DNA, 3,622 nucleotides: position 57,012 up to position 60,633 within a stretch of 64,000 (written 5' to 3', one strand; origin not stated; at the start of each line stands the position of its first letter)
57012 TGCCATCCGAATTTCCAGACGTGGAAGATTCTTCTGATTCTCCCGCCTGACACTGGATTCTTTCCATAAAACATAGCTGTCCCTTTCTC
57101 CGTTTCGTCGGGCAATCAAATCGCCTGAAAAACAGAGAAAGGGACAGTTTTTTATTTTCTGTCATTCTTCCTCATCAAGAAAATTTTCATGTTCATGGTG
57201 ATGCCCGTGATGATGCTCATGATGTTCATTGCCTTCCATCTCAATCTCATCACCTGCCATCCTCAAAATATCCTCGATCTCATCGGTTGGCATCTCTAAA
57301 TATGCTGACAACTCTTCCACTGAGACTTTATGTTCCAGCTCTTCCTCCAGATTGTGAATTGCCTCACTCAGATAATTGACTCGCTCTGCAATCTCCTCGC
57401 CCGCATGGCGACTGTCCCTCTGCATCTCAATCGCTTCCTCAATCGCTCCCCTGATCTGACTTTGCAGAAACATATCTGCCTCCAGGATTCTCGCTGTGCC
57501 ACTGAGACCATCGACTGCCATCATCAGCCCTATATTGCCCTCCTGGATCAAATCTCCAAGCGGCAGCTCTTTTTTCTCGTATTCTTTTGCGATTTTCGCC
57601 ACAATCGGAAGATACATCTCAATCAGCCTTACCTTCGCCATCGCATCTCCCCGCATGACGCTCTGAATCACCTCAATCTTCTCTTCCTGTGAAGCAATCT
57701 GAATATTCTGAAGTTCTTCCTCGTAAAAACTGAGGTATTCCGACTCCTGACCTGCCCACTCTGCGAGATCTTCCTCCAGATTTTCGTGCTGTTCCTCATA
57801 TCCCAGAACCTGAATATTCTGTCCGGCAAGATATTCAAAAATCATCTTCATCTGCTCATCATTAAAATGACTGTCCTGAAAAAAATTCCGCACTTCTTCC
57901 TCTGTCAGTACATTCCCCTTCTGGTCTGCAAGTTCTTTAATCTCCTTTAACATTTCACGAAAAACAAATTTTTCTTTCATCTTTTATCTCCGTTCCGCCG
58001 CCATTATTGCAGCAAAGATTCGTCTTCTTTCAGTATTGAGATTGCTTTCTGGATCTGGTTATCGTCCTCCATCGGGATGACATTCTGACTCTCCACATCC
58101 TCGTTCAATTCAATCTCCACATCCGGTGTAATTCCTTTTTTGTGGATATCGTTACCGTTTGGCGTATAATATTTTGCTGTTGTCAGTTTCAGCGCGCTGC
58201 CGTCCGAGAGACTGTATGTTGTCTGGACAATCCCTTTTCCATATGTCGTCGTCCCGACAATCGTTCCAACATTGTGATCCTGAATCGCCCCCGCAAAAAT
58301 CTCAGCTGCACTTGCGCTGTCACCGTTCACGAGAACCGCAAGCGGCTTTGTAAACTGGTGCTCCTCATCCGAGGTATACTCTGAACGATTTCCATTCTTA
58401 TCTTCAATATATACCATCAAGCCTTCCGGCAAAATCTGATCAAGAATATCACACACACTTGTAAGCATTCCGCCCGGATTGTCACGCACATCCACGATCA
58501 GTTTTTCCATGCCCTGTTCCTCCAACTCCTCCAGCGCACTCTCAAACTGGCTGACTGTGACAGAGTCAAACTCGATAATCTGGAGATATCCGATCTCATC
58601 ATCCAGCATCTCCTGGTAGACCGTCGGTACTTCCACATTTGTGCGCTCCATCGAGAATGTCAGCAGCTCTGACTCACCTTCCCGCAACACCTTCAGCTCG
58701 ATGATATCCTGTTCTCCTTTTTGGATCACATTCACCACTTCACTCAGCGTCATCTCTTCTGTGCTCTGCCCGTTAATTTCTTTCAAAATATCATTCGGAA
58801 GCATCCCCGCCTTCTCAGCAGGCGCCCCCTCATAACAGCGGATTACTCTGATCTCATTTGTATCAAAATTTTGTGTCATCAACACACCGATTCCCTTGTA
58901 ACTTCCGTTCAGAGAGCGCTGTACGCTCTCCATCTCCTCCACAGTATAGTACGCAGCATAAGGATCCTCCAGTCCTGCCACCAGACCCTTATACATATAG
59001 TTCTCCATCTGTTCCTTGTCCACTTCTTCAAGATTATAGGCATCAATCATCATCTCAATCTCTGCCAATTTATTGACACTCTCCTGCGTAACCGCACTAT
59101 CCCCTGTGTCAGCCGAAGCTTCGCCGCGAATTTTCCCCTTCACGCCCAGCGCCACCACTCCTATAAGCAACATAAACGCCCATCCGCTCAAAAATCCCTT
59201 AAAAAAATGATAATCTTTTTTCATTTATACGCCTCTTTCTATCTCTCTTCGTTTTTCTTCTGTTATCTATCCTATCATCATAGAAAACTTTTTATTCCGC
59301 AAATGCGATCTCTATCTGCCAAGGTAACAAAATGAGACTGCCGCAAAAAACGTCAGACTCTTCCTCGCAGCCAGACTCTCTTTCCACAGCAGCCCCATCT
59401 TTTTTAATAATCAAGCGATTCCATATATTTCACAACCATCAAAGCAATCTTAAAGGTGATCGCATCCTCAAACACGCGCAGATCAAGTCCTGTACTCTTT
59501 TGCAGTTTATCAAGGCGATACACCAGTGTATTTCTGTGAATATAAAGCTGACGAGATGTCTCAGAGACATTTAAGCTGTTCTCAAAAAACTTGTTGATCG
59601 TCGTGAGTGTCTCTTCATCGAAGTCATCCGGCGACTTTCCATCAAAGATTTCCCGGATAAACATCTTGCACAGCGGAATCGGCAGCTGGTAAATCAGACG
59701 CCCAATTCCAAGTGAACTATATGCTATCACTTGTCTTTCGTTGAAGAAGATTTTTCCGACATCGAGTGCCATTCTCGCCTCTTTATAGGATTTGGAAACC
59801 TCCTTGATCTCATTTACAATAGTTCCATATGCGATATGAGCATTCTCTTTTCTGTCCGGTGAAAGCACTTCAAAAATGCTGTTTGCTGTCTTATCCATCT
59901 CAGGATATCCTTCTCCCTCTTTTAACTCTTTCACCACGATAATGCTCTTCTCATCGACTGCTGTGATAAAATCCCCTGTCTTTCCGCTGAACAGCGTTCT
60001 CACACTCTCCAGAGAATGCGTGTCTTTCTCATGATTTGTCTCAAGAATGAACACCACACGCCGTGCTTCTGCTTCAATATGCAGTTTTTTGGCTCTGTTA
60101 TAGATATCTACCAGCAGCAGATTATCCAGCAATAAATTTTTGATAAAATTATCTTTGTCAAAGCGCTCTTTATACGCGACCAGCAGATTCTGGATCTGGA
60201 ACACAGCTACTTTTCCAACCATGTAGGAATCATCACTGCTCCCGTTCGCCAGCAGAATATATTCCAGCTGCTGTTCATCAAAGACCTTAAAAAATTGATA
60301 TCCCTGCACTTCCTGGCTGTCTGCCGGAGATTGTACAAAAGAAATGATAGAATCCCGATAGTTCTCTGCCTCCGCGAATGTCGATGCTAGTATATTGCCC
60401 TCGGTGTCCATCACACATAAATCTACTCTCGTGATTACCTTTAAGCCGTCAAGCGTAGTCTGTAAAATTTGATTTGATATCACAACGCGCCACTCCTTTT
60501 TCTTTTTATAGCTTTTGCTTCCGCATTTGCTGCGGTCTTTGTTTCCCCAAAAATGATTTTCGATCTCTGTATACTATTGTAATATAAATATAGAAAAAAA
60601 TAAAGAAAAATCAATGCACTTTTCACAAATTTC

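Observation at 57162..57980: Truncated sigma-70 paralog: regions 1.1-2.2 and 3 retained, promoter-recognition regions missing, polyhistidine tail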

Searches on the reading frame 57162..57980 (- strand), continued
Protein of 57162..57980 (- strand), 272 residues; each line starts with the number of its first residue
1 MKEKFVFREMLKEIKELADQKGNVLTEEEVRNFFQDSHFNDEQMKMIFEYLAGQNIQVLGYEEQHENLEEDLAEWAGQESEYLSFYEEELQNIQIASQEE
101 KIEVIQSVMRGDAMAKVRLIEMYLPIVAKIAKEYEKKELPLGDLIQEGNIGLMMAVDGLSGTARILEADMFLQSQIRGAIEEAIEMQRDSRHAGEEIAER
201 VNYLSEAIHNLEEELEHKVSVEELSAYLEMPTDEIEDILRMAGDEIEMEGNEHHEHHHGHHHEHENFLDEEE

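Call 53: find_homologous_proteins(query=L024:3992-4786:+, max_evalue=1e-10)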
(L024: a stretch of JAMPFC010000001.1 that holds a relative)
Query L024:3992-4786:+ (265 aa): 130 proteins with E <= 1e-10 among 1631 candidates; the best 120 are listed.
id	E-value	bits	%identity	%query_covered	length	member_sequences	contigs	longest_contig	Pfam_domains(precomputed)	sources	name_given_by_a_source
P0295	9.7e-168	574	100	100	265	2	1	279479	PF04542.21,PF04539.23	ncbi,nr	ncbi:MAG: hypothetical protein NC293_00615 [Roseburia sp.]|nr:hypothetical protein [Roseburia sp.]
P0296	6.1e-143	493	87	98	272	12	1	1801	PF04542.21,PF04539.23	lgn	-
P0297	8.3e-139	479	85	98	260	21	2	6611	PF04542.21,PF04539.23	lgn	-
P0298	4.1e-131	454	80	98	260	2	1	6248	PF04542.21,PF04539.23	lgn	-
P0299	7.5e-130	450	82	97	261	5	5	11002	PF03979.20,PF04542.21,PF04539.23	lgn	-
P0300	7.5e-127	440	79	98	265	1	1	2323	PF04542.21,PF04539.23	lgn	-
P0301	3.1e-124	432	77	98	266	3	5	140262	PF04542.21,PF04539.23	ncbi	-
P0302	1.6e-123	429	77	99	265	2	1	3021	PF04542.21,PF04539.23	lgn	-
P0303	3.9e-122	425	77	98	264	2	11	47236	PF04542.21,PF04539.23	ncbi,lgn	-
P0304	2.5e-121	422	76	98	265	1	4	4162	PF03979.20,PF04542.21,PF04539.23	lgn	-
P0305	3.9e-121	421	76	98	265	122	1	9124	PF04542.21,PF04539.23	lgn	-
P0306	1.2e-120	420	77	98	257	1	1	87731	PF03979.20,PF04542.21,PF04539.23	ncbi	-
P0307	1.0e-119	417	75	98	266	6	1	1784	PF04542.21,PF04539.23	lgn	-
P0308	1.6e-118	413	74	98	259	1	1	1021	PF04542.21,PF04539.23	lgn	-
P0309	2.8e-118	412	72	97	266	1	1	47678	PF03979.20,PF04542.21,PF04539.23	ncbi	-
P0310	1.2e-117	410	73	99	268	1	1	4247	PF04542.21,PF04539.23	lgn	-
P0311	1.3e-117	410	74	98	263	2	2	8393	PF04542.21,PF04539.23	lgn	-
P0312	1.4e-116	406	73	98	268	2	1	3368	PF04542.21,PF04539.23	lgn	-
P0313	3.0e-116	405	73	98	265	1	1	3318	PF04542.21,PF04539.23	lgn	-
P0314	4.9e-115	401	73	98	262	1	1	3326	PF04542.21,PF04539.23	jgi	jgi:RNA polymerase primary sigma factor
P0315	1.6e-114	400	72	97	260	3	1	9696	PF04542.21,PF04539.23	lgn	-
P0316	3.2e-114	399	73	98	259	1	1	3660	PF04542.21,PF04539.23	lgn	-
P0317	7.7e-114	397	72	98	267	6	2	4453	PF04542.21,PF04539.23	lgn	-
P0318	7.9e-114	397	71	98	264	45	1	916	PF04542.21,PF04539.23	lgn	-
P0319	1.9e-113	396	71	98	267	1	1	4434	PF04542.21,PF04539.23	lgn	-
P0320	8.7e-113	394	70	98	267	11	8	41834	PF04542.21,PF04539.23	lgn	-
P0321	9.1e-113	394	70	98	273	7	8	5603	PF04542.21,PF04539.23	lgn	-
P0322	2.6e-112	392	69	98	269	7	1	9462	PF04542.21,PF04539.23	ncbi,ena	-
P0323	1.6e-111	390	67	98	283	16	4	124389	PF04542.21,PF04539.23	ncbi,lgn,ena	-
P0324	5.7e-111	388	70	99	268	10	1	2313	PF04542.21,PF04539.23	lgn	-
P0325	1.0e-110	387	72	98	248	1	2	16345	PF04542.21,PF04539.23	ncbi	-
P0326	1.6e-110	387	66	98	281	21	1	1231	PF04542.21,PF04539.23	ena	-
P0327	1.8e-110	386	71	97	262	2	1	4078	PF04542.21,PF04539.23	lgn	-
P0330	1.7e-109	383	68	98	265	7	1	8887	PF04542.21,PF04539.23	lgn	-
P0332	2.1e-109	383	67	99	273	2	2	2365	PF04542.21,PF04539.23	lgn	-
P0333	8.8e-109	381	69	97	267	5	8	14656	PF04539.23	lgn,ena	-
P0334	9.1e-109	381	67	98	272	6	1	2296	PF04542.21,PF04539.23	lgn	-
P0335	1.1e-108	381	68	99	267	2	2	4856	PF04539.23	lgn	-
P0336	1.3e-108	380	70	98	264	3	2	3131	PF04542.21,PF04539.23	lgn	-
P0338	4.8e-107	375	68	98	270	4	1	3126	PF04542.21,PF04539.23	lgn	-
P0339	8.2e-104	365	66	97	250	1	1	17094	PF04539.23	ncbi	-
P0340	6.1e-99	349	68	98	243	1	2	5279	PF04542.21,PF04539.23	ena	-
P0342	1.3e-96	341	65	98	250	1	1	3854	PF04539.23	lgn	-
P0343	5.3e-95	336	62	98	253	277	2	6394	PF04542.21,PF04539.23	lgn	-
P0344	4.0e-92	326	61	98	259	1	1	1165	PF04539.23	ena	-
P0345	1.3e-82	295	57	97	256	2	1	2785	PF03979.20,PF04542.21,PF04539.23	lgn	-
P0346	9.0e-82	292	57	97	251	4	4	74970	PF04542.21,PF04539.23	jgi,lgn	jgi:RNA polymerase primary sigma factor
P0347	2.5e-80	288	55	97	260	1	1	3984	PF03979.20,PF04542.21,PF04539.23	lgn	-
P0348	3.8e-80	287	55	97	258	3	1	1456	PF03979.20,PF04542.21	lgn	-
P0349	9.4e-80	286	56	98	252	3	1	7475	PF03979.20,PF04542.21,PF04539.23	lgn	-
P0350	1.3e-79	285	55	97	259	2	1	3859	PF04542.21,PF04539.23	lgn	-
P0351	2.5e-79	285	54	97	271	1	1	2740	PF04542.21,PF04539.23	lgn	-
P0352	2.6e-79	284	56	98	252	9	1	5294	PF03979.20,PF04542.21,PF04539.23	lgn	-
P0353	3.4e-79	284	56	98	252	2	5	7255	PF03979.20,PF04542.21,PF04539.23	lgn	-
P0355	9.4e-79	283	54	97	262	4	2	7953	PF03979.20,PF04542.21,PF04539.23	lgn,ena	-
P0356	9.6e-79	283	55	97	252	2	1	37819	PF03979.20,PF04542.21,PF04539.23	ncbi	-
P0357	2.0e-78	282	52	97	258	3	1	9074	PF04542.21,PF04539.23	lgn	-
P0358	2.2e-78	281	53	99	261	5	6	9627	PF03979.20,PF04542.21,PF04539.23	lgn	-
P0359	3.3e-78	281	54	99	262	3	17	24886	PF03979.20,PF04542.21,PF04539.23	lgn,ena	-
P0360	5.3e-78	280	55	97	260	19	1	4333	PF04542.21,PF04539.23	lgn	-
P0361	5.7e-78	280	53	99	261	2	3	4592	PF03979.20,PF04539.23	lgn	-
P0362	1.2e-77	279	55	97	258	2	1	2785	PF04539.23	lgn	-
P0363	1.9e-77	278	54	97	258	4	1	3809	PF03979.20,PF04542.21,PF04539.23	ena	-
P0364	6.9e-77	276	53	97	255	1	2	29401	PF03979.20,PF04542.21,PF04539.23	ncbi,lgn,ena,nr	ncbi:MAG: hypothetical protein J1F02_12130 [Lachnospiraceae bacterium]|nr:hypothetical protein [Lach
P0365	7.3e-77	276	53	99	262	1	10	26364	PF03979.20,PF04542.21,PF04539.23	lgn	-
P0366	8.2e-77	276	51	97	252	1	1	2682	PF03979.20,PF04542.21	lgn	-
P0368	2.0e-76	275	53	97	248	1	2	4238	PF04542.21,PF04539.23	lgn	-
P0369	2.8e-76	274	53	97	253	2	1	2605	PF04542.21,PF04539.23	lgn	-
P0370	2.9e-76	274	52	98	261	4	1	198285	PF04542.21,PF04539.23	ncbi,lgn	-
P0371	3.6e-76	274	54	97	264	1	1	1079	PF03979.20,PF04542.21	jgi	jgi:RNA polymerase primary sigma factor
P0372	5.8e-76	273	53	98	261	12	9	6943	PF03979.20,PF04542.21,PF04539.23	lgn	-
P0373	8.9e-76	273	53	97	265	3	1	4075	PF03979.20,PF04542.21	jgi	jgi:RNA polymerase primary sigma factor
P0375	1.7e-75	272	52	98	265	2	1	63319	PF04542.21,PF04539.23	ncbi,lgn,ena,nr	ncbi:MAG: hypothetical protein J1F22_06495 [Lachnospiraceae bacterium]|nr:hypothetical protein [Lach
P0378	2.6e-74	268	51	97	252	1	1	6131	PF03979.20,PF04542.21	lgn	-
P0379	2.7e-74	268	54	97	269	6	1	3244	PF03979.20,PF04542.21,PF04539.23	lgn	-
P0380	3.9e-74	267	53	97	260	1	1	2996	PF03979.20,PF04542.21,PF04539.23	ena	-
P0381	1.4e-73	266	52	97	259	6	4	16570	PF04542.21,PF04539.23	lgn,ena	-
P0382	1.6e-73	265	50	97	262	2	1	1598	PF03979.20,PF04542.21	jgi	-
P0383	2.0e-73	265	50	97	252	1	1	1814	PF03979.20,PF04542.21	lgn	-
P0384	3.2e-73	264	52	97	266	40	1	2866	PF03979.20,PF04542.21,PF04539.23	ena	-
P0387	1.3e-72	262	54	98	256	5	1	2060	PF03979.20,PF04542.21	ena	-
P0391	5.2e-72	261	52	97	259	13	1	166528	PF04539.23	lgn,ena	-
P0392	7.0e-72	260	51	97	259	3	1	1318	PF03979.20,PF04542.21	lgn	-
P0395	1.7e-71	259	49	99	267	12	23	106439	PF04542.21,PF04539.23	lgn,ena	-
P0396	6.9e-71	257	52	97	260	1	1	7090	PF03979.20,PF04542.21,PF04539.23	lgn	-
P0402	2.5e-69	252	51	97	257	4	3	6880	PF03979.20,PF04542.21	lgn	-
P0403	3.7e-69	251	53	97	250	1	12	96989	PF04542.21,PF04539.23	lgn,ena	-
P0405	5.4e-69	251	51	98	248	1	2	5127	PF03979.20,PF04542.21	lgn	-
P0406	9.1e-67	243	50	97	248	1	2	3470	PF04542.21,PF04539.23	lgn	-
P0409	4.7e-66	241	52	97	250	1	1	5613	PF03979.20,PF04542.21,PF04539.23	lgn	-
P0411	7.7e-65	237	72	60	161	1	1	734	PF04542.21,PF04539.23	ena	-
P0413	3.2e-60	222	48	97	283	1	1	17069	PF03979.20,PF04542.21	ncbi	-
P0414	8.8e-60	220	46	97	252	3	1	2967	PF03979.20,PF04542.21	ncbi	-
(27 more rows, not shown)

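Call 59: search_dna_similar(query=window:57165-57980:-, collection=phages, mode=protein, max_evalue=0.00001, max_rows=10)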
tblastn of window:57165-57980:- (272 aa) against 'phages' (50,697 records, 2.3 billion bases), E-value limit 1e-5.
Records with a match: 16; places in all: 17; records where one place covers at least 80% of the query: 4.
Best place of each record, by identity: <60% 16.
By first word of the organism name: Bacteriophage 8; Klebsiella 4; Enterococcus 2; Staphylococcus 1; Salmonella 1.
By host as written in the record: - 9; Klebsiella pneumoniae ST147-VIM1 2; Klebsiella pneumoniae ST13-OXA48 2; Staphylococcus aureus 1; Enterococcus faecalis 1; Homo sapiens 1.
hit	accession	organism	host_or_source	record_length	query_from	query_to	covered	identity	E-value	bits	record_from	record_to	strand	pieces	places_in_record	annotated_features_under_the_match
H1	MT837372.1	Bacteriophage sp.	human fecal samples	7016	8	248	89%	31.6%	9e-14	77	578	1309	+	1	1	record has no annotation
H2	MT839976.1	Bacteriophage sp.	human fecal samples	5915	7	204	73%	30.9%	5e-12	71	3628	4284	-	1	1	record has no annotation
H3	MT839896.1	Bacteriophage sp.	human fecal samples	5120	21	248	84%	26.7%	1e-5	52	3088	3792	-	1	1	record has no annotation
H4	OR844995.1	Staphylococcus phage SA 1306 Kay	Staphylococcus aureus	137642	5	248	90%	24.9%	1e-7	59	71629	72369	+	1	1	record has no annotation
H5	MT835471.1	Bacteriophage sp.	human fecal samples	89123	8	248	89%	24.1%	2e-6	55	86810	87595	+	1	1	record has no annotation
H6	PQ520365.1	Enterococcus phage IME_EF3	-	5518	93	248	57%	30.8%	3e-7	57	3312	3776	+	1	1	record has no annotation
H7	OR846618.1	Enterococcus phage Efs 1-1-1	Enterococcus faecalis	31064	93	248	57%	30.8%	4e-7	57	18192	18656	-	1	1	record has no annotation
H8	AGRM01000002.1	Salmonella enterica subsp. houtenae str. ATCC BAA-1581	Homo sapiens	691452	95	241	54%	32.0%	3e-7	57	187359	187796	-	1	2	RNA polymerase sigma factor RpoS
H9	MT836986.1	Bacteriophage sp.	human fecal samples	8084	93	248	57%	30.1%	2e-7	57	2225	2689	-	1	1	record has no annotation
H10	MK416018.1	Klebsiella phage ST147-VIM1phi7.1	Klebsiella pneumoniae ST147-VIM1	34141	115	248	49%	34.3%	3e-6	54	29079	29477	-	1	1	RNA polymerase sigma factor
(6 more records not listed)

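Call 60: search_dna_similar(query=window:57165-57980:-, collection=plasmids, mode=protein, max_evalue=0.00001, max_rows=10)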
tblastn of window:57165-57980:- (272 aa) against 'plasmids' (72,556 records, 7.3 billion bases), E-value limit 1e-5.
Records with a match: 58; places in all: 71; records where one place covers at least 80% of the query: 1.
Best place of each record, by identity: <60% 58.
By first word of the organism name: Acaryochloris 15; Hymenobacter 4; Klebsiella 4; Novosphingobium 4; Pasteurella 3; Escherichia 3; Paenibacillus 2; Proteus 2; Neisseria 2; Photobacterium 2; and 17 more.
By predicted mobility (MOB-suite, as given by PLSDB): non-mobilizable 40; conjugative 14; mobilizable 4.
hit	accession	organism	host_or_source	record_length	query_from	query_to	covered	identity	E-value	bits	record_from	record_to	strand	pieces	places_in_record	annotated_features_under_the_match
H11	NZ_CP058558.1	Alkaliphilus sp. B6464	-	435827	9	248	88%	26.6%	2e-6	56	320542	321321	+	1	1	sigma-70 family RNA polymerase sigma factor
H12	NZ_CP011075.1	Brevibacillus laterosporus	Oryza sativa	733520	16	204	69%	29.4%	2e-7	59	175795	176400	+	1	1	rpoD: RNA polymerase sigma factor RpoD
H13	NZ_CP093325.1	Bacillus sp. N5-665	whole organism,peat soil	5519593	13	204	71%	28.2%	4e-6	55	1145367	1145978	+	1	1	none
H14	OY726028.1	Phocaeicola massiliensis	-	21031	99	248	55%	34.4%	2e-7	59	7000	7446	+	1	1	record has no annotation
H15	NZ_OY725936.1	Bacteroides finegoldii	-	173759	99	248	55%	34.4%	2e-7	59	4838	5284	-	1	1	RNA polymerase sigma factor RpoD/SigA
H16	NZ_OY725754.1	Parabacteroides distasonis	-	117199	99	248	55%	34.4%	2e-7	59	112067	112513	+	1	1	RNA polymerase sigma factor RpoD/SigA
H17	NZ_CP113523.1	Pasteurella multocida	rabbit,mixed culture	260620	92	248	58%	32.5%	4e-6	55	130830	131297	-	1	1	rpoD: RNA polymerase sigma factor RpoD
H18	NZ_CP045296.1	Paenibacillus cellulositrophicus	cell culture,Thai soil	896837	92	248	58%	31.2%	8e-7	57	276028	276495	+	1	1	rpoD: RNA polymerase sigma factor RpoD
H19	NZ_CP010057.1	Hymenobacter sp. DG25B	single cell,soil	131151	93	248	57%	30.8%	6e-7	58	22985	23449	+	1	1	sigma-70 family RNA polymerase sigma factor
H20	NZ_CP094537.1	Hymenobacter monticola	Single cell,a pond on the Huanglong ...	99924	93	248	57%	30.8%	1e-6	57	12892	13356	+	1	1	RNA polymerase sigma factor RpoD/SigA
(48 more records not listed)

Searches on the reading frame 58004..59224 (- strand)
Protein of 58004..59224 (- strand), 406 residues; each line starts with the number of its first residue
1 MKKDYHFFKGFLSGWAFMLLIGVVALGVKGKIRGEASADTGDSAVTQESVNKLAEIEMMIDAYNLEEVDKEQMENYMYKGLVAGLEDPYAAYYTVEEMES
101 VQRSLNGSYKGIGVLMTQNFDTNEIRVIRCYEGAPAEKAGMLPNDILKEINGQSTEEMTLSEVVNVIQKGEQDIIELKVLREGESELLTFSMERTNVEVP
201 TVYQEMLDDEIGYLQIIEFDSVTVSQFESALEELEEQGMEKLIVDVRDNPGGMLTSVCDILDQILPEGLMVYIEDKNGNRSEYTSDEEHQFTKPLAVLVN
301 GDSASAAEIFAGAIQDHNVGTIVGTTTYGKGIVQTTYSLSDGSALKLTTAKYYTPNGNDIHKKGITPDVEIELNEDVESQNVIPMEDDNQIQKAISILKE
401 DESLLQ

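Call 7: search_protein_families(library=pfam, proteins=[window:58004-59224:-], max_evalue=0.001)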
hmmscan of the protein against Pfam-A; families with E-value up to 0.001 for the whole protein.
window:58004-59224:- (406 aa): 5 families
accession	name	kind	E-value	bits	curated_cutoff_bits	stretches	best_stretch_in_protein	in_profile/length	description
PF03572.23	Peptidase_S41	-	3.2e-59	199.7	24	1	211-371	2-165/165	Peptidase family S41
PF17820.7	PDZ_6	-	4.9e-11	42.6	27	1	131-181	6-54/54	PDZ domain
PF00595.29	PDZ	-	1.5e-07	32.2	23.2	1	110-179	12-80/81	PDZ domain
PF13180.12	PDZ_2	-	8.8e-06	26.4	27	1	112-188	3-76/80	PDZ domain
PF22694.1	CtpB_N-like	-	0.00014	22.7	27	1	44-93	32-81/85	Activating protease CtpB N-terminal domain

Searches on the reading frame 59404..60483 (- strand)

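Call 7: search_protein_families(library=pfam, proteins=[window:59404-60483:-], max_evalue=0.001)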
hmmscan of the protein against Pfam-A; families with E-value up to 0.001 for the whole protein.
window:59404-60483:- (359 aa): 2 families
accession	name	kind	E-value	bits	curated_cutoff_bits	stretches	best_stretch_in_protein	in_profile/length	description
PF13556.12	HTH_30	-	2.7e-17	62.8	27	1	293-349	2-58/59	PucR C-terminal helix-turn-helix domain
PF17853.6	GGDEF_2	-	2.5e-14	54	24.5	1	126-242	7-116/116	GGDEF-like domain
